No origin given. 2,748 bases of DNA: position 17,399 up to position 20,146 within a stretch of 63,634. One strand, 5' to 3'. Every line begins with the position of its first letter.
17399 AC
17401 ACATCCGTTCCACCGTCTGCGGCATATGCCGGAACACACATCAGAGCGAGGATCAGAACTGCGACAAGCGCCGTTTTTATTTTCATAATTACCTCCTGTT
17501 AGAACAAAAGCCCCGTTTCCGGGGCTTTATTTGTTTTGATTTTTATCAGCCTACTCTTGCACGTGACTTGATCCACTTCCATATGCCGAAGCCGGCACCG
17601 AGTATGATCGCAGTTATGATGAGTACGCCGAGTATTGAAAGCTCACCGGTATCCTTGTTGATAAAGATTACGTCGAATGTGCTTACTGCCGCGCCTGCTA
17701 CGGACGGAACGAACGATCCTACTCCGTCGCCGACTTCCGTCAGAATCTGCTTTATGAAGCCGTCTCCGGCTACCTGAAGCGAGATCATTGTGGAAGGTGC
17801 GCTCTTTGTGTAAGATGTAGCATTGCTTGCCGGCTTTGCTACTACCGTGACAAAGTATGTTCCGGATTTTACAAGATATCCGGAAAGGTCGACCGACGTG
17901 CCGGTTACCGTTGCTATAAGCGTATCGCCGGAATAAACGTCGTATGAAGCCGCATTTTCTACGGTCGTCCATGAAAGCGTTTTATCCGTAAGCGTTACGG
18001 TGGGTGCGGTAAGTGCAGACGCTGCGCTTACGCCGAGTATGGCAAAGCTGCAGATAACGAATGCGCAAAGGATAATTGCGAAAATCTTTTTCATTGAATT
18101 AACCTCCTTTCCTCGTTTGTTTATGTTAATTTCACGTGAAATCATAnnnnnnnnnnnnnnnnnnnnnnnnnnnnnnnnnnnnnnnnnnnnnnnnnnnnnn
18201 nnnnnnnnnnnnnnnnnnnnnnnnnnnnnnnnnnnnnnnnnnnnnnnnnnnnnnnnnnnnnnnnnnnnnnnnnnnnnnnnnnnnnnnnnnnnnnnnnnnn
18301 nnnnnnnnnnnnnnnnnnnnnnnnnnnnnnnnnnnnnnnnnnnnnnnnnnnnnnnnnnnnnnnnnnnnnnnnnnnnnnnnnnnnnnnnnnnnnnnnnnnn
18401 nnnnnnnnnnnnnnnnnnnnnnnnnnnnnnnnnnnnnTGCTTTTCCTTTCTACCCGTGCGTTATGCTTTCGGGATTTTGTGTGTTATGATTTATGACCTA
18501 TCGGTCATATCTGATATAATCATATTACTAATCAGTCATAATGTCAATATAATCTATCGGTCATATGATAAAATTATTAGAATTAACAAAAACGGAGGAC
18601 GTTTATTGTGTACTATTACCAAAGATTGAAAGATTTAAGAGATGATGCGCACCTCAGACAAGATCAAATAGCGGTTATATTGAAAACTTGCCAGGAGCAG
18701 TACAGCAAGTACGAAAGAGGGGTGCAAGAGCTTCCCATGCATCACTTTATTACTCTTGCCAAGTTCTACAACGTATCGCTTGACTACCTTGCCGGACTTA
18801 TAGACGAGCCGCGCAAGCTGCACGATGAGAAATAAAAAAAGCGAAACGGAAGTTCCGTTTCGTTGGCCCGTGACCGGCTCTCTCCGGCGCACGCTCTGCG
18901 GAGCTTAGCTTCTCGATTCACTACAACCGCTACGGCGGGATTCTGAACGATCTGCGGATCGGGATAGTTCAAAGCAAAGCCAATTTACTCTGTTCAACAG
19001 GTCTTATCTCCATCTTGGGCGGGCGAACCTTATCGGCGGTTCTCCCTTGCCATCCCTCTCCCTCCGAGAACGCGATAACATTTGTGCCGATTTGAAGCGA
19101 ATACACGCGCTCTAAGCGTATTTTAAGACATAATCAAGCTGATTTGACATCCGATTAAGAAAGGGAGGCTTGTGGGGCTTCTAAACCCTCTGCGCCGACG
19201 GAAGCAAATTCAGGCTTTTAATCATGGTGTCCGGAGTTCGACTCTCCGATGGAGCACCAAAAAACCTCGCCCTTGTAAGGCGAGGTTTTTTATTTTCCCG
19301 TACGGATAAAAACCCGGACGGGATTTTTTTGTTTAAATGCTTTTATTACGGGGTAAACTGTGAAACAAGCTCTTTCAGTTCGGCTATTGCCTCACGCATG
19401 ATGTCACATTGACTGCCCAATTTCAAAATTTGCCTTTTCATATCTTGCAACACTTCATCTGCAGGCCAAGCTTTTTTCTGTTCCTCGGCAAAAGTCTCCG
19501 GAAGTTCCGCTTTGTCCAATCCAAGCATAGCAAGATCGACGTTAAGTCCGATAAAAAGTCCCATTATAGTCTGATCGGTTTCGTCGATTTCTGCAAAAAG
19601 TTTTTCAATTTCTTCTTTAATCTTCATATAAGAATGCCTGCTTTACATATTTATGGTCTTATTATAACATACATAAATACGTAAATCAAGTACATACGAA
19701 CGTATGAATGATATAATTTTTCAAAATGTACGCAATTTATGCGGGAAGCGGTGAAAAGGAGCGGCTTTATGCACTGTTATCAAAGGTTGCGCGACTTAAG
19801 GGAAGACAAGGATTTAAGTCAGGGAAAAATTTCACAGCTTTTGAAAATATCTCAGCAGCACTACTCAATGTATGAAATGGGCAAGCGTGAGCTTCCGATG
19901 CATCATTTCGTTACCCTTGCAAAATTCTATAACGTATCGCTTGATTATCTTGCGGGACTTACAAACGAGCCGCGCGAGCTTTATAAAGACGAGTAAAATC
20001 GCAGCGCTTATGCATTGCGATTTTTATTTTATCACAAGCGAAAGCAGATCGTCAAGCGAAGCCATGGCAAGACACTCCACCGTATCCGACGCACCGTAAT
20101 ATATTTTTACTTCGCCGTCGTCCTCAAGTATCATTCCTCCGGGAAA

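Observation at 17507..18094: Coat-topology protein carrying a full Fn3/Ig-like domain, followed by an intra-operon terminator as after Ff gene VIII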

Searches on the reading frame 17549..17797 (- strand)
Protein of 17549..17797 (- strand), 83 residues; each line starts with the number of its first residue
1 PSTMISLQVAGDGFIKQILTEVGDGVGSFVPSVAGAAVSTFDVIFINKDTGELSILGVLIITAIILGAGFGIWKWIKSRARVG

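Call 34: search_protein_representatives(alignment_id=A2)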
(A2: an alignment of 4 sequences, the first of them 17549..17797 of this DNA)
Query: 4 sequences, 83 profile positions. Proteins with E-value up to 0.001 (for the whole library): 15; up to 1e-10: 3; up to 1e-30: 1. The best 15 are listed.
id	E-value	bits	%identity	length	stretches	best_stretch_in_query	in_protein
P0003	1.0e-46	173.1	-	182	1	1-83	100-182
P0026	3.0e-12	62.6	-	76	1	18-80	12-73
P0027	9.8e-12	61.0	-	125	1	15-81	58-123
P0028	1.1e-07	48.0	-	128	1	10-79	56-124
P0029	1.9e-06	44.0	-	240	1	14-80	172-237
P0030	5.4e-06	42.6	-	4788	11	36-54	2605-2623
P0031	6.7e-06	42.3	-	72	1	15-80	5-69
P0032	1.5e-05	41.1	-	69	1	14-77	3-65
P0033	1.6e-05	41.1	-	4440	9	19-43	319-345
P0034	3.5e-05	40.0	-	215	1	18-80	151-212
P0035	4.1e-05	39.7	-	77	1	15-80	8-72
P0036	1.6e-04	37.8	-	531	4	8-47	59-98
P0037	3.5e-04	36.8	-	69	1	16-79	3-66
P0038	3.8e-04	36.7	-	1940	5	20-58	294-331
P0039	4.3e-04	36.5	-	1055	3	38-80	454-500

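Call 39: find_homologous_proteins(query=A3, max_evalue=0.001)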
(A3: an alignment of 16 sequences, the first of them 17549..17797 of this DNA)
Query A3 (16 sequences) (83 aa, profile of the alignment): 13 proteins with E <= 0.001 among 2212 candidates.
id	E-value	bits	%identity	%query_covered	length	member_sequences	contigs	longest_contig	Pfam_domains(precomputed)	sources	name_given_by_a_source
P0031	5.4e-26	108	36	81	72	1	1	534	-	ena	-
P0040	8.6e-26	108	32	83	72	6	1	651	-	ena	-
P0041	2.6e-24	103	29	82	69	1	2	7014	-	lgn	-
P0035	8.7e-23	98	33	76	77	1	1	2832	-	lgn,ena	-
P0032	1.5e-22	97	34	84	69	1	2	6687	-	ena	-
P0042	4.0e-20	89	32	82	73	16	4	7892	-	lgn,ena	-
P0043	7.8e-20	88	31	82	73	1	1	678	-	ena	-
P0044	1.8e-19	87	41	71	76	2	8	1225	-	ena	-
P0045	5.5e-19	86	31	78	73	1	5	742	-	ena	-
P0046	2.5e-18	84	38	45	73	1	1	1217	-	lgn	-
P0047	6.1e-18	82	29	82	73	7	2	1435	-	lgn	-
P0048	8.6e-18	82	32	78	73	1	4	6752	-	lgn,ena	-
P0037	7.7e-17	79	26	78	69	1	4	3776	-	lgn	-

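Call 59: search_protein_families(library=pfam, max_evalue=10, alignment_id=A3)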
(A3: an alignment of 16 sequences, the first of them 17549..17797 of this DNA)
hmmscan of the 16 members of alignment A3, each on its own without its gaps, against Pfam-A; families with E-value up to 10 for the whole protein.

A. member 1, window:17549-17797:- (83 aa): 2 families
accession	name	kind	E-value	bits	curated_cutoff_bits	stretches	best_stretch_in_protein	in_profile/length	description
PF07456.16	Hpre_diP_synt_I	-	0.043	14.3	30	1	15-65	51-104/147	Heptaprenyl diphosphate synthase component I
PF06786.17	UPF0253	-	0.16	12.8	27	1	15-49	8-42/65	Uncharacterised protein family (UPF0253)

B. families by the number of members that match (of 16 scanned): 14 families
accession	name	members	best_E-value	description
PF06786.17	UPF0253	4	0.15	Uncharacterised protein family (UPF0253)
PF03597.20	FixS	2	0.1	Cytochrome oxidase maturation protein cbb3-type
PF16982.10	Flp1_like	2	1.3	Putative Flagellin, Flp1-like, domain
PF07647.24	SAM_2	1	0.029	SAM domain (Sterile alpha motif)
PF07456.16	Hpre_diP_synt_I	1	0.043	Heptaprenyl diphosphate synthase component I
PF21314.2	TM_ErbB1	1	0.055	Epidermal growth factor receptor transmembrane-juxtamembrane segment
PF23136.1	DUF7051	1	0.062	Domain of unknown function (DUF7051)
PF18205.6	VPDSG-CTERM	1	0.067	VPDSG-CTERM motif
PF20334.3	DUF6629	1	0.1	Family of unknown function (DUF6629)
PF19360.4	TadB_TadC_N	1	0.15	TadB/TadC N-terminal domain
PF16062.10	MavL-like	1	0.15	ADP-ribosylhydrolase MavL-like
PF03081.22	Exo70_C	1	0.21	Exo70 exocyst complex subunit C-terminal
PF06553.17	BNIP3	1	0.26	BNIP3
PF00746.26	Gram_pos_anchor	1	2.9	LPXTG cell wall anchor motif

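Call 60: search_protein_families(library=phrogs, max_evalue=10, alignment_id=A3)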
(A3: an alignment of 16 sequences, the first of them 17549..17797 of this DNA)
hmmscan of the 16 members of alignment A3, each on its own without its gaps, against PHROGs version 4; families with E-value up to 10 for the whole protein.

A. member 1, window:17549-17797:- (83 aa): 2 families
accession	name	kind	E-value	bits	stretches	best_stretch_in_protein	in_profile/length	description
phrog_26875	-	moron, auxiliary metabolic gene and host takeover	0.26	12.2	1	58-76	29-47/49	membrane protein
phrog_5222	-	unknown function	0.3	12.4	1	40-58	7-23/66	-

B. families by the number of members that match (of 16 scanned): 22 families
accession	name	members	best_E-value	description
phrog_6140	-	3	0.18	-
phrog_22214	-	2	0.0055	-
phrog_26875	-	2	0.046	membrane protein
phrog_5222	-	2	0.061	-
phrog_33606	-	2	0.76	-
phrog_38799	-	1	0.003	-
phrog_17305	-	1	0.048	-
phrog_934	-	1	0.07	tail length tape measure protein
phrog_1350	-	1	0.084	holin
phrog_2621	-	1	0.12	-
phrog_9916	-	1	0.13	-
phrog_36974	-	1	0.13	-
phrog_31109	-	1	0.16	-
phrog_6450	-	1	0.2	-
phrog_293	-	1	0.24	ABC transporter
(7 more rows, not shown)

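Call 72: find_encoding_contigs(protein=P0034, flank=10000, max_places=3)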
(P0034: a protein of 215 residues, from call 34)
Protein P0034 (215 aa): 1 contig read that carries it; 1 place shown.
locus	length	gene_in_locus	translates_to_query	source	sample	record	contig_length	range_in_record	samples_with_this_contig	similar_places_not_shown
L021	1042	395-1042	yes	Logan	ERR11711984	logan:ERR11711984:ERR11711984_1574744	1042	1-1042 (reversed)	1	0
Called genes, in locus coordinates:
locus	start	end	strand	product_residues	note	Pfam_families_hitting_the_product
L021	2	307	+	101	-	?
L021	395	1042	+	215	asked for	?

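Call 109: search_solved_structures(query=A3, max_evalue=10, show_alignments=3)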
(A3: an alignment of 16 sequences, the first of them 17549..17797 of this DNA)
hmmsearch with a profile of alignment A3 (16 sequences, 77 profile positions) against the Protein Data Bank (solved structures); distinct sequences matched with E-value up to 10: 4.
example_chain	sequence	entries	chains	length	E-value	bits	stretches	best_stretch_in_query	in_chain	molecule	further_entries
4he8_K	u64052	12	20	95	0.14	15.4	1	44-73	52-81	NADH-quinone oxidoreductase subunit 11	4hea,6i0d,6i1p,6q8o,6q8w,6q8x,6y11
6wq2_a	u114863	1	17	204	0.16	15.2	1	8-31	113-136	Structural protein MCP1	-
7txj_a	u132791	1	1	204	0.74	13.1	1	8-31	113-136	MCP2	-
1lyp_A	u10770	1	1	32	0.98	12.7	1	7-29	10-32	CAP18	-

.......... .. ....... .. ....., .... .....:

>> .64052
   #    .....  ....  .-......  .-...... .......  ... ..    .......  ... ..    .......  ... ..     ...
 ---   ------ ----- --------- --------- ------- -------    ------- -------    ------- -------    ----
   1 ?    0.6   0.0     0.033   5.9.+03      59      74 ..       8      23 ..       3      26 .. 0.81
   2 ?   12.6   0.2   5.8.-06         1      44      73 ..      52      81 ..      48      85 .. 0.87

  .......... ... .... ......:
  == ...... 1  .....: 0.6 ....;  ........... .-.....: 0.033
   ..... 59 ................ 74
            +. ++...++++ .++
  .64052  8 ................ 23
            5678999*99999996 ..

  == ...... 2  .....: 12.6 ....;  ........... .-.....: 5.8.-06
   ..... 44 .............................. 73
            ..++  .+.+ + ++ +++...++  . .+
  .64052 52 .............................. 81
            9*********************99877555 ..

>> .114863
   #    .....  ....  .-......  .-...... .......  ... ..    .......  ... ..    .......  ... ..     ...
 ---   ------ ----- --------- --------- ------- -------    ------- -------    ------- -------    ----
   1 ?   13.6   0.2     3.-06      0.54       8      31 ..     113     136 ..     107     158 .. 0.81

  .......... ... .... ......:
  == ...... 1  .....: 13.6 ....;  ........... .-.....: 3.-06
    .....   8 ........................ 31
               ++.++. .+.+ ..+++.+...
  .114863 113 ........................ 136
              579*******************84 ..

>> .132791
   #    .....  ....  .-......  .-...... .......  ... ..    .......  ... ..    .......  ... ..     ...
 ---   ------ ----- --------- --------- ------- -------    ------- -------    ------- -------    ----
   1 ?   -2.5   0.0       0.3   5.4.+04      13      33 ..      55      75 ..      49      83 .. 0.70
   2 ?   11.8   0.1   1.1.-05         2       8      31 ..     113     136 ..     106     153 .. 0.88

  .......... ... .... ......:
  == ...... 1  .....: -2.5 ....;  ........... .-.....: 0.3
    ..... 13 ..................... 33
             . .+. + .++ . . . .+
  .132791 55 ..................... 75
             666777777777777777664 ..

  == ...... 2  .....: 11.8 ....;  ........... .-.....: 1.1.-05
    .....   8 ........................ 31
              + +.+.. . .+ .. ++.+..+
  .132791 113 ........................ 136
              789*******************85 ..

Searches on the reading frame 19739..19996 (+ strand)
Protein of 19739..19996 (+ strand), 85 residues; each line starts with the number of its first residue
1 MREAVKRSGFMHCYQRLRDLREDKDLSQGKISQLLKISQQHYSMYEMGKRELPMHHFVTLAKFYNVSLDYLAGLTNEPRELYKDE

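Call 102: search_protein_families(library=pfam, max_evalue=0.01, proteins=[window:19739-19996:+])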
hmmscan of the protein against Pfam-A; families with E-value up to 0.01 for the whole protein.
window:19739-19996:+ (85 aa): 5 families
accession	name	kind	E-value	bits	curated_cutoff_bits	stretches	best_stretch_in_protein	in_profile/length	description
PF01381.28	HTH_3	-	6.4e-13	49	23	1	17-71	1-55/55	Helix-turn-helix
PF12844.13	HTH_19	-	4.8e-11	42.9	30.2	1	14-76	1-63/64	Helix-turn-helix domain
PF13560.12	HTH_31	-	2e-07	31.6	27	1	15-69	4-59/64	Helix-turn-helix domain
PF20306.3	Sp-DndD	-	0.0035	17.9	27.2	0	16-41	5-30/51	Small protein found in certain Dnd DNA modification systems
PF13413.12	HTH_25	-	0.0099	16.1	24.6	0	16-40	1-25/62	Helix-turn-helix domain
